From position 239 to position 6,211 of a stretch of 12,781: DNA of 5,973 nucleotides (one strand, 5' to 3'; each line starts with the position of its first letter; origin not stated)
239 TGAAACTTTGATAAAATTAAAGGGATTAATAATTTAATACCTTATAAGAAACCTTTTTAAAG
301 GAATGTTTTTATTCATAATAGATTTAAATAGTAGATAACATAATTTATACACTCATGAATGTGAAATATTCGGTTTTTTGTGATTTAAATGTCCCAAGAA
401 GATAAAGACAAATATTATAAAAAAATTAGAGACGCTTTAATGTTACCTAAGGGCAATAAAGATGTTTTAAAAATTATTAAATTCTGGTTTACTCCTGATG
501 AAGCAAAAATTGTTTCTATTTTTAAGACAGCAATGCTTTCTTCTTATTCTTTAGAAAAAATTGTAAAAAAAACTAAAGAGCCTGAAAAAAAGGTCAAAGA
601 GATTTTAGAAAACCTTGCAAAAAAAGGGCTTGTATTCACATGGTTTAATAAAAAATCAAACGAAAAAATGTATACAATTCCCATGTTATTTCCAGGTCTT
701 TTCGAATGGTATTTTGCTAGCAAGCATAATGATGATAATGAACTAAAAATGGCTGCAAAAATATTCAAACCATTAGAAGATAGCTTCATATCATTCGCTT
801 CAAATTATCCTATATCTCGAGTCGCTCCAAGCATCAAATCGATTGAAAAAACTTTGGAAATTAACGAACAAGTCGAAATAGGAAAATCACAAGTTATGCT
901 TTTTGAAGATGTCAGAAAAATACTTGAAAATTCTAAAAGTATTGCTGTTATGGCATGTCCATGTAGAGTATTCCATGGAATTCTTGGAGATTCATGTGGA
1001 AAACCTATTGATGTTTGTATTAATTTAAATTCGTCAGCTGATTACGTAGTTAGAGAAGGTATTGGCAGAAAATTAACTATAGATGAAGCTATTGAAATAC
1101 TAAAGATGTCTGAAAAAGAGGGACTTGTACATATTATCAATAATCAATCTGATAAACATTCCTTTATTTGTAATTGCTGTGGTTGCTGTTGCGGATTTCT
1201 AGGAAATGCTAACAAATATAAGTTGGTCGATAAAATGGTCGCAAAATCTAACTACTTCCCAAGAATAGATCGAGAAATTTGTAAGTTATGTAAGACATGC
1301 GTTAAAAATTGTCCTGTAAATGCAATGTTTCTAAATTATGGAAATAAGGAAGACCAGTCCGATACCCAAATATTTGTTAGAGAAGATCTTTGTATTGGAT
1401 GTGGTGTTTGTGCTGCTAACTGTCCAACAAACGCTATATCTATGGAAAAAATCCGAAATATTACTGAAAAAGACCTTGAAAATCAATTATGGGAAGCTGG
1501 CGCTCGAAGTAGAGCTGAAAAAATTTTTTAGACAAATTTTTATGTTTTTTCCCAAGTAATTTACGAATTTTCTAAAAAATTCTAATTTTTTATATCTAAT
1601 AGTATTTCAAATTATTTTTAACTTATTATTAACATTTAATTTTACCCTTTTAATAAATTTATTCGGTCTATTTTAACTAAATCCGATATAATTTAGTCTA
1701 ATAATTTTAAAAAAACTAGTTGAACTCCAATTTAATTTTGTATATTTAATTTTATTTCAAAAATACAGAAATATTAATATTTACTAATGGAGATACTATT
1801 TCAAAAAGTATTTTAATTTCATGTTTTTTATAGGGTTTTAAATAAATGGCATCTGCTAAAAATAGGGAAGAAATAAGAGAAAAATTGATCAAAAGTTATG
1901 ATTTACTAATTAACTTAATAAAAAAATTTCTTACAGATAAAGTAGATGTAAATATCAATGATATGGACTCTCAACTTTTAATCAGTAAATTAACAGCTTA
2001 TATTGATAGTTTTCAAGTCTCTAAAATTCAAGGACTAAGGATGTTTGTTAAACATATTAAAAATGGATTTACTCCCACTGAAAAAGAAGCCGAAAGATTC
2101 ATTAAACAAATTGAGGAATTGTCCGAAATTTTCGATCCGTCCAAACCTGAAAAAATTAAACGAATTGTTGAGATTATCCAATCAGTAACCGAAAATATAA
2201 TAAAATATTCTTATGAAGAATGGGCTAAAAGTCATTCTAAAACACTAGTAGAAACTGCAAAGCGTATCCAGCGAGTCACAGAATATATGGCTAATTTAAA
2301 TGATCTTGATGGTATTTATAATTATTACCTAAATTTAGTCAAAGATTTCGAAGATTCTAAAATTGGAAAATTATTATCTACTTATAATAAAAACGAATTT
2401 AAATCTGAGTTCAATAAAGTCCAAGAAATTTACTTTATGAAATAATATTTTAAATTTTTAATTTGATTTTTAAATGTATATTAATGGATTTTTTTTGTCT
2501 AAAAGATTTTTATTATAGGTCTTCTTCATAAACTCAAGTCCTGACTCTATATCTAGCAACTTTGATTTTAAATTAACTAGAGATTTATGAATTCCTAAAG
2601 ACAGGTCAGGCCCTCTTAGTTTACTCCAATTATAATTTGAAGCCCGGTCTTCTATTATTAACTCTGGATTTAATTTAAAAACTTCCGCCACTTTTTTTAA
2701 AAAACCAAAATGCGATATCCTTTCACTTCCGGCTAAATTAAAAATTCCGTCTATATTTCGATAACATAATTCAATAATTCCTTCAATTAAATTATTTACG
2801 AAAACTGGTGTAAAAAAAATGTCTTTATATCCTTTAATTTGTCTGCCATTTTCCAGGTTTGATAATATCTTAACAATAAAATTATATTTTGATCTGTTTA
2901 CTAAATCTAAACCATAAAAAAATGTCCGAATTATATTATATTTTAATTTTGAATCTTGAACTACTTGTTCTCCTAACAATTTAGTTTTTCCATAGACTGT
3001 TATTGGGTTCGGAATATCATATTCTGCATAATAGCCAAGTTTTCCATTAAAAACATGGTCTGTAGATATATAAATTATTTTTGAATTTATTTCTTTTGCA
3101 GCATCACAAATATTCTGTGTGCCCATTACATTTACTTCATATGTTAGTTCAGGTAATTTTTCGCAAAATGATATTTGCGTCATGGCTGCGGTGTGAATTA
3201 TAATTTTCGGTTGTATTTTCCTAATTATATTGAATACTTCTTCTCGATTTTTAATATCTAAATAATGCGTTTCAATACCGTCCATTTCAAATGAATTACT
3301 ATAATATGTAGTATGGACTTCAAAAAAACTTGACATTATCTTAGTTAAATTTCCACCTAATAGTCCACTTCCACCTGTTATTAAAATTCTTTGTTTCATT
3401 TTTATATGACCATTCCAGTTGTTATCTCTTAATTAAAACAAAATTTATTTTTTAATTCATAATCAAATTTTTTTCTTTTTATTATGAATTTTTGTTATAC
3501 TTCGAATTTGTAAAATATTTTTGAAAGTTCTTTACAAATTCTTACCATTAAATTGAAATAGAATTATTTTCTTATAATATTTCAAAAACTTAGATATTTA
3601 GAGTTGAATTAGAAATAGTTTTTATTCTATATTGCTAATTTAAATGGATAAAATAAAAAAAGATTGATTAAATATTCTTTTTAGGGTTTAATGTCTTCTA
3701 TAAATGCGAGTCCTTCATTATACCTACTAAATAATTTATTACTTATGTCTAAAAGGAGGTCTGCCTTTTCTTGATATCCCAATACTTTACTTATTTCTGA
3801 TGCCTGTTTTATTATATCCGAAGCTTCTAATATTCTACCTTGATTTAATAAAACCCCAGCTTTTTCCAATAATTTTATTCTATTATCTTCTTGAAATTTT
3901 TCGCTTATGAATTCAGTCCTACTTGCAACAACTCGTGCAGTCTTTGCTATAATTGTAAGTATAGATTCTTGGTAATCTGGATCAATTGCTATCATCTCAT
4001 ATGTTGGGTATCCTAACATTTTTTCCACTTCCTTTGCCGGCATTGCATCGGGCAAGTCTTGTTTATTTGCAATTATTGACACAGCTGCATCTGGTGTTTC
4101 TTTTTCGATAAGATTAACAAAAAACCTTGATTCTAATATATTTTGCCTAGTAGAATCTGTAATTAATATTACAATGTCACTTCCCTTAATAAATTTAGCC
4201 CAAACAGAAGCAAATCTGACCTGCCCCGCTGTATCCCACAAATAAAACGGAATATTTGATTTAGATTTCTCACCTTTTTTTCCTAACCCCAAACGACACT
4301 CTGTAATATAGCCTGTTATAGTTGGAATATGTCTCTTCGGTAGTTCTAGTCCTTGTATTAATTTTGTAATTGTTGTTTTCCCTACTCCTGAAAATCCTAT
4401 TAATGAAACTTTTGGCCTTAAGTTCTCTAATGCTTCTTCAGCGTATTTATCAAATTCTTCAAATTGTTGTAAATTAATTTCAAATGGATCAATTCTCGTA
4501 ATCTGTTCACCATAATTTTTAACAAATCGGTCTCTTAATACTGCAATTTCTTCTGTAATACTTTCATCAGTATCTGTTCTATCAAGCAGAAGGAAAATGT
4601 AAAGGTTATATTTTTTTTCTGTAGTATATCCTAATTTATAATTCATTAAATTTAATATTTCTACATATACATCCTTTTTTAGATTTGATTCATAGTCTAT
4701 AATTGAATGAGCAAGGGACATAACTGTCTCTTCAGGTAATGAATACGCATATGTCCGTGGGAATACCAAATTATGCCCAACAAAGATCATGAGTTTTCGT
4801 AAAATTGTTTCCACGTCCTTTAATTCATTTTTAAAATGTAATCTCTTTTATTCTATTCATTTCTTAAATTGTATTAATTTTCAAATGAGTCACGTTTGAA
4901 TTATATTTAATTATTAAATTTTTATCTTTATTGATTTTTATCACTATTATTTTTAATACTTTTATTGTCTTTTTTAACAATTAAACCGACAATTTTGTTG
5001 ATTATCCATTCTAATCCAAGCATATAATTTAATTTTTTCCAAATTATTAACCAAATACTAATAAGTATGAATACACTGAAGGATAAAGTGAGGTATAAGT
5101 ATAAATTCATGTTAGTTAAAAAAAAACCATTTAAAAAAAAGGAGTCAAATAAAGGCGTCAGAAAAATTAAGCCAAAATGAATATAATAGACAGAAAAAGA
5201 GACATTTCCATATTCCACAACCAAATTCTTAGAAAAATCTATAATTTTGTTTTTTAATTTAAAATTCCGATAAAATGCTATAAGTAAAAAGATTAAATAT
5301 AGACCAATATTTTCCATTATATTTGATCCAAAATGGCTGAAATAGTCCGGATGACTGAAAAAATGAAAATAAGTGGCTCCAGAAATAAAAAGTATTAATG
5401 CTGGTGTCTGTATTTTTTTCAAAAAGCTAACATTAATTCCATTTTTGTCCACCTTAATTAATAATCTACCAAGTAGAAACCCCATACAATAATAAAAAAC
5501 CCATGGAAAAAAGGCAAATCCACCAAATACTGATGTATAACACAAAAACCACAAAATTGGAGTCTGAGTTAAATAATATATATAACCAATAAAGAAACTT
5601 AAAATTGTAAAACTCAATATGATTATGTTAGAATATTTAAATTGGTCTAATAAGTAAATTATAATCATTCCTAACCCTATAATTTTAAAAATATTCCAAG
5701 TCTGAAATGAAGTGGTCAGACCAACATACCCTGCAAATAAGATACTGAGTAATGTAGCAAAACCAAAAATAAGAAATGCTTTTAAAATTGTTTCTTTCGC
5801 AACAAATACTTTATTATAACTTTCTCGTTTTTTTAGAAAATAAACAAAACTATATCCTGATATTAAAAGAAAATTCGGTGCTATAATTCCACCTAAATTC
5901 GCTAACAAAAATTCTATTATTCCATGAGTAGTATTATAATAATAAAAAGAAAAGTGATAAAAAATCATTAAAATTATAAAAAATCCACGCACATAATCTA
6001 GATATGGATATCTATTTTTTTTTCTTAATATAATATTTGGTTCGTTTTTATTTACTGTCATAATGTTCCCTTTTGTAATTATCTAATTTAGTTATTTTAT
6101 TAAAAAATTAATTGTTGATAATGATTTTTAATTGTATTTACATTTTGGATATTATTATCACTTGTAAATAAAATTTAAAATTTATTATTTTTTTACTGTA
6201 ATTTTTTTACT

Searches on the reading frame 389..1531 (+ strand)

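Call 5: search_protein_families(library=pfam, proteins=[window:389-1531:+], max_evalue=0.1)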
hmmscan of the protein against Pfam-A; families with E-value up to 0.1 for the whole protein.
window:389-1531:+ (380 aa): 18 families
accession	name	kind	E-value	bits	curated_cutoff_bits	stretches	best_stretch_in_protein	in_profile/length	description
PF00037.32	Fer4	-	1.9e-11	43.7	21.1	2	329-351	2-24/24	4Fe-4S binding domain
PF12837.12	Fer4_6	-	2.4e-10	40.3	25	2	330-350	4-24/24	4Fe-4S binding domain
PF12838.12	Fer4_7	-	1.1e-09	39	27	1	298-349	2-52/52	4Fe-4S dicluster domain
PF13237.11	Fer4_10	-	1.8e-09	37.8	25.5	2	291-346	2-53/53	4Fe-4S dicluster domain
PF13187.11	Fer4_9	-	1.8e-07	31.5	27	1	298-350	2-52/52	4Fe-4S dicluster domain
PF14697.11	Fer4_21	-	5.5e-07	30.1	35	1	292-352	2-59/59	4Fe-4S dicluster domain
PF12797.12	Fer4_2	-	3.1e-06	27.2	24.5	2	291-310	3-22/22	4Fe-4S binding domain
PF25160.1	LdpA_Fe-S-bd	-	4.4e-06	26.8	27.6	1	302-354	7-47/49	LdpA Fe-S cluster-binding domain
PF13484.11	Fer4_16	-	1.1e-05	26.5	30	2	335-361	2-27/66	4Fe-4S double cluster binding domain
PF13459.11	Fer4_15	-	1.2e-05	26.3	22.4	1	329-347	2-20/66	4Fe-4S single cluster domain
PF13183.11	Fer4_8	-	3.7e-05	24.6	27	1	334-364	4-35/68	4Fe-4S dicluster domain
PF01978.25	TrmB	-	0.0025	18.1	25.6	1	55-84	25-54/68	Sugar-specific transcriptional regulator TrmB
PF18983.5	DUF5717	-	0.018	14.7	25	1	38-90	121-171/306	Family of unknown function (DUF5717)C-terminal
PF12800.12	Fer4_4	-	0.022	15.5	24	1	333-347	2-16/17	4Fe-4S binding domain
PF02270.21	TFIIF_beta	-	0.028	14.9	23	1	41-78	12-47/65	TFIIF, beta subunit HTH domain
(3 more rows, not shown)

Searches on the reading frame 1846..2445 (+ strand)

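Call 5: search_protein_families(library=pfam, proteins=[window:1846-2445:+], max_evalue=0.1)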
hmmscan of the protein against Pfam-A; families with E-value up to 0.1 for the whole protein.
window:1846-2445:+ (199 aa): 6 families
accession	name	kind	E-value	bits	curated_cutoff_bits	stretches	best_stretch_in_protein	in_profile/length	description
PF05746.21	DALR_1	-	0.019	15.5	22.3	1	104-169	5-72/117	DALR anticodon binding domain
PF21449.3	RIF2_ASCE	-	0.044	14.5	27.6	1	114-189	19-90/93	RIF2, ASCE domain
PF01017.26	STAT_alpha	-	0.054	14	27.5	1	59-145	2-90/167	STAT transcription factor, coiled-coil domain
PF02123.21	RdRP_4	-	0.056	12.8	22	1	59-171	35-136/465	Viral RNA-directed RNA-polymerase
PF06103.16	DUF948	-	0.076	13.6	37.2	0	61-118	28-84/89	Bacterial protein of unknown function (DUF948)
PF16088.10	BORCS7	-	0.092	13.4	27.3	0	93-148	10-69/103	BLOC-1-related complex sub-unit 7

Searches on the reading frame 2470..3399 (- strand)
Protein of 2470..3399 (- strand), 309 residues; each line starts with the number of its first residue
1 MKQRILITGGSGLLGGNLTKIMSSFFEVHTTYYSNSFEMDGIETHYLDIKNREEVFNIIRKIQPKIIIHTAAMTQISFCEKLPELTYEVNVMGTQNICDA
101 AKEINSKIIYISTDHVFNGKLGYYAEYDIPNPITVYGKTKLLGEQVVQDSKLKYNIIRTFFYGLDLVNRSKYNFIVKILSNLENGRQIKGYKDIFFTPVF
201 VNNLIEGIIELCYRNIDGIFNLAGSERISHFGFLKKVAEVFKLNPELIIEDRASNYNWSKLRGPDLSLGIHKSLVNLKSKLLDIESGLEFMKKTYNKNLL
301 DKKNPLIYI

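Call 5: search_protein_families(library=pfam, proteins=[window:2470-3399:-], max_evalue=0.1)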
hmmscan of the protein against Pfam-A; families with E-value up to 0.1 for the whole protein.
window:2470-3399:- (309 aa): 9 families
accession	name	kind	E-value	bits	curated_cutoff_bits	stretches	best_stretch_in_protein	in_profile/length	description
PF04321.23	RmlD_sub_bind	-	5.4e-47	160.7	27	1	4-248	2-238/287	RmlD substrate binding domain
PF01370.27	Epimerase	-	1.5e-23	83.9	20.9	1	5-188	1-199/240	NAD dependent epimerase/dehydratase family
PF16363.11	GDP_Man_Dehyd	-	5.5e-19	69.2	27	1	6-157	1-174/332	GDP-mannose 4,6 dehydratase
PF02719.21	Polysacc_synt_2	-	1.7e-15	57.5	20.2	1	44-153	58-155/293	Polysaccharide biosynthesis protein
PF01073.25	3Beta_HSD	-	1.3e-09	37.9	22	1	7-149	2-159/280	3-beta hydroxysteroid dehydrogenase/isomerase family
PF07993.18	NAD_binding_4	-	1.2e-08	34.9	20.1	1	65-158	90-203/258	Male sterility protein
PF13460.12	NAD_binding_10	-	0.0059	16.9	27.2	1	40-159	39-143/184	NAD(P)H-binding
PF02310.24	B12-binding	-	0.02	15.2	32.1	1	32-82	19-71/121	B12 binding domain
PF00993.25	MHC_II_alpha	-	0.05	13.8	23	0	24-80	9-65/81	Class II histocompatibility antigen, alpha domain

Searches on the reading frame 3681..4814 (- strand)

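Call 5: search_protein_families(library=pfam, proteins=[window:3681-4814:-], max_evalue=0.1)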
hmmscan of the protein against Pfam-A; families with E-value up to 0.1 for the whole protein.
window:3681-4814:- (377 aa): 11 families
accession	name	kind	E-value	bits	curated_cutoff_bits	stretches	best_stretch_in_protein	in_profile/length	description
PF08477.19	Roc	-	5.1e-16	59.4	27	1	135-253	1-119/119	Ras of Complex, Roc, domain of DAPkinase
PF00025.27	Arf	-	1.6e-15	57.5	22.3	1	134-271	15-144/174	ADP-ribosylation factor family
PF00071.28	Ras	-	2.3e-12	47.2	21.6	1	135-263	1-122/162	Ras family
PF01926.29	MMR_HSR1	-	4.7e-06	27.1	21.9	1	135-251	1-113/113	50S ribosome-binding GTPase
PF03193.22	RsgA_GTPase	-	9.3e-05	22.7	30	0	112-155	88-128/174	RsgA GTPase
PF00009.33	GTP_EFTU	-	0.0014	18.7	26.5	1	185-297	66-176/188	Elongation factor Tu GTP binding domain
PF00005.33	ABC_tran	-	0.0034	18.4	25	1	135-160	13-38/137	ABC transporter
PF10662.15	PduV-EutP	-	0.0046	17.2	21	0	135-159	3-27/143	Ethanolamine utilisation - propanediol utilisation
PF03029.23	ATP_bind_1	-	0.011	15.9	27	0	186-274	90-187/240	Conserved hypothetical ATP binding protein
PF04670.18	Gtr1_RagA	-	0.031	14.1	22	0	135-258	1-127/232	Gtr1/RagA G protein conserved region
PF13191.12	AAA_16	-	0.098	13.6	32.6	0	117-173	8-63/167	AAA ATPase domain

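Call 66: search_protein_families(library=padloc, proteins=[window:3681-4814:-], max_evalue=0.01)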
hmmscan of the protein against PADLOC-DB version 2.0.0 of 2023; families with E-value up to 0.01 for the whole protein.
window:3681-4814:- (377 aa): 0 families

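Call 67: search_protein_families(library=ncbifam, proteins=[window:3681-4814:-], max_evalue=0.01)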
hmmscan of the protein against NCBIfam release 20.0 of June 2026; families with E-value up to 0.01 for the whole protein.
window:3681-4814:- (377 aa): 8 families
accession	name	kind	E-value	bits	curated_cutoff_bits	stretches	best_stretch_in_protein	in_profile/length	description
TIGR00231.1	small_GTP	domain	7.5e-11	42.1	42.5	1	134-267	4-137/164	GTP-binding protein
TIGR00487.1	IF-2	equivalog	0.004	16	424.4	1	114-267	68-212/587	translation initiation factor IF-2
TIGR03594.1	GTPase_EngA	equivalog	0.005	15.9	306.7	0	119-267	161-312/432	ribosome biogenesis GTPase Der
TIGR02769.1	nickel_nikE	equivalog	0.0065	16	332.55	0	136-161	40-65/265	nickel import ATP-binding protein NikE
NF007739.0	PRK10419.1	subfamily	0.0084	15.7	354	0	135-161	40-66/268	nickel ABC transporter ATP-binding protein NikE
TIGR03796.1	NHLM_micro_ABC1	equivalog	0.0089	14.3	853.3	0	135-159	507-531/710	NHLP family bacteriocin export ABC transporter peptidase/permease/ATPase subunit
NF010167.0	PRK13648.1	subfamily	0.0092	15.4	241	0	136-160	38-62/269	energy-coupling factor transporter ATPase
NF003255.0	PRK04213.1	equivalog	0.0092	15.3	164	0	130-175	6-51/204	GTP-binding protein EngB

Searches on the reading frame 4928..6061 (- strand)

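Call 5: search_protein_families(library=pfam, proteins=[window:4928-6061:-], max_evalue=0.1)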
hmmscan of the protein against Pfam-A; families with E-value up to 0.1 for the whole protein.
window:4928-6061:- (377 aa): 3 families
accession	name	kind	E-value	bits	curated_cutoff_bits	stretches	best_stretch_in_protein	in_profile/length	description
PF07786.18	HGSNAT_cat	-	3.4e-15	56.6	22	1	17-229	1-212/222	Heparan-alpha-glucosaminide N-acetyltransferase, catalytic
PF01757.29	Acyl_transf_3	-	5.6e-11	42.5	31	1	19-337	2-323/326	Acyltransferase domain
PF10724.14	DUF2516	-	0.048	14.4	30.6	0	97-139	47-80/92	Protein of unknown function (DUF2516)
